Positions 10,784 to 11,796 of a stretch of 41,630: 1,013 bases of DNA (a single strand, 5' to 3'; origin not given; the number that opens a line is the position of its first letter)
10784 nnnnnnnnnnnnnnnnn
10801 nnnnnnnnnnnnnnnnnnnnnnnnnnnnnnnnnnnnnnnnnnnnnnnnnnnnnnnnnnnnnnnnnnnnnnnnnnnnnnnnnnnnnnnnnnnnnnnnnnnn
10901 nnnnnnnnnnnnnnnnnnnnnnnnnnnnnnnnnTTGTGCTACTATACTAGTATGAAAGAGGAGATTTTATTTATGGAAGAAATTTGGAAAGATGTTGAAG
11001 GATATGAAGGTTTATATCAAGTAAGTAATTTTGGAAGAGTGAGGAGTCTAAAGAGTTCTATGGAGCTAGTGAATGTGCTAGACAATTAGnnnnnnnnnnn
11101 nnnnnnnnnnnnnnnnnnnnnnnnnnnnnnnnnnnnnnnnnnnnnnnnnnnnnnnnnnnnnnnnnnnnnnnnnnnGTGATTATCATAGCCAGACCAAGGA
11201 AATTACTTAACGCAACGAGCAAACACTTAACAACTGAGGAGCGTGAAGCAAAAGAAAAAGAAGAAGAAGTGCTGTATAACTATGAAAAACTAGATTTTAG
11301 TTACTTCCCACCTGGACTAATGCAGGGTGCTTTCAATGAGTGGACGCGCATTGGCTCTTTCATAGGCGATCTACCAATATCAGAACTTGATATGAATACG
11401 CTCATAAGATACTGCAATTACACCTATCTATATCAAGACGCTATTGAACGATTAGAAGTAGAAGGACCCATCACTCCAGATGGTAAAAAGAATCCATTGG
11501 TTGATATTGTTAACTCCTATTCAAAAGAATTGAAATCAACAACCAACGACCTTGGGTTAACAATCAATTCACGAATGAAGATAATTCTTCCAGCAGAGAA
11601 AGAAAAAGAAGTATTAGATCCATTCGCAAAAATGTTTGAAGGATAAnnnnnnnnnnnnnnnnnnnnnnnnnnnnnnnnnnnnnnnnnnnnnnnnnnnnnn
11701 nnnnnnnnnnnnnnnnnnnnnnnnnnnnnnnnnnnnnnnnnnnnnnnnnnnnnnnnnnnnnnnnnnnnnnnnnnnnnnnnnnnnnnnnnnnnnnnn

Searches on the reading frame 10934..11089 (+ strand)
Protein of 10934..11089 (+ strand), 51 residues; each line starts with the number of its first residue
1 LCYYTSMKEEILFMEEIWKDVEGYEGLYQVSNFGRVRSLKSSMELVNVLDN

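Call 5: search_protein_families(library=pfam, proteins=[window:10934-11089:+], max_evalue=0.1)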
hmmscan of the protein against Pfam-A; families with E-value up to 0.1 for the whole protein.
window:10934-11089:+ (51 aa): 2 families
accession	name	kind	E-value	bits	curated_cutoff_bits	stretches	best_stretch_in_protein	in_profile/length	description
PF07463.16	NUMOD4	-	3.2e-13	50.1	23.4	1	16-41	1-26/49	NUMOD4 motif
PF17183.9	Get5_C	-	0.099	12.7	22.9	0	9-24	11-26/51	Get5, C-terminal domain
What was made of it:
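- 10917..11175 (+): Internally deleted endonuclease remnant before the small terminase gene. It keeps its own promoter (10933-10945 region), RBS, about 24 NUMOD4 codons and the C-terminal DNA-binding codons with AAAGGAG before the terminase start. Pfam NUMOD4 (call 5).
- Checked: The stub at 10973 is real (NUMOD4, E=3e-13, call 5).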

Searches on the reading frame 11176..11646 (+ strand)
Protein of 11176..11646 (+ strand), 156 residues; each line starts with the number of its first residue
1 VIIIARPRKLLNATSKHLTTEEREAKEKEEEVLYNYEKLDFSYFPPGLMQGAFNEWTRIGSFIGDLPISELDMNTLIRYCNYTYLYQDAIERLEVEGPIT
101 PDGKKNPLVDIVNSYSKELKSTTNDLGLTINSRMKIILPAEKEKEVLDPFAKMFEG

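Call 65: search_protein_families(library=pfam, proteins=[window:11176-11646:+], max_evalue=0.01)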
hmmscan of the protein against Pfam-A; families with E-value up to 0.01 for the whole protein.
window:11176-11646:+ (156 aa): 1 family
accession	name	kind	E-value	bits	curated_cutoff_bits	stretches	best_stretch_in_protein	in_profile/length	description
PF05119.17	Terminase_4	-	2.7e-13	50.6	24.7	1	54-142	3-97/98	Phage terminase, small subunit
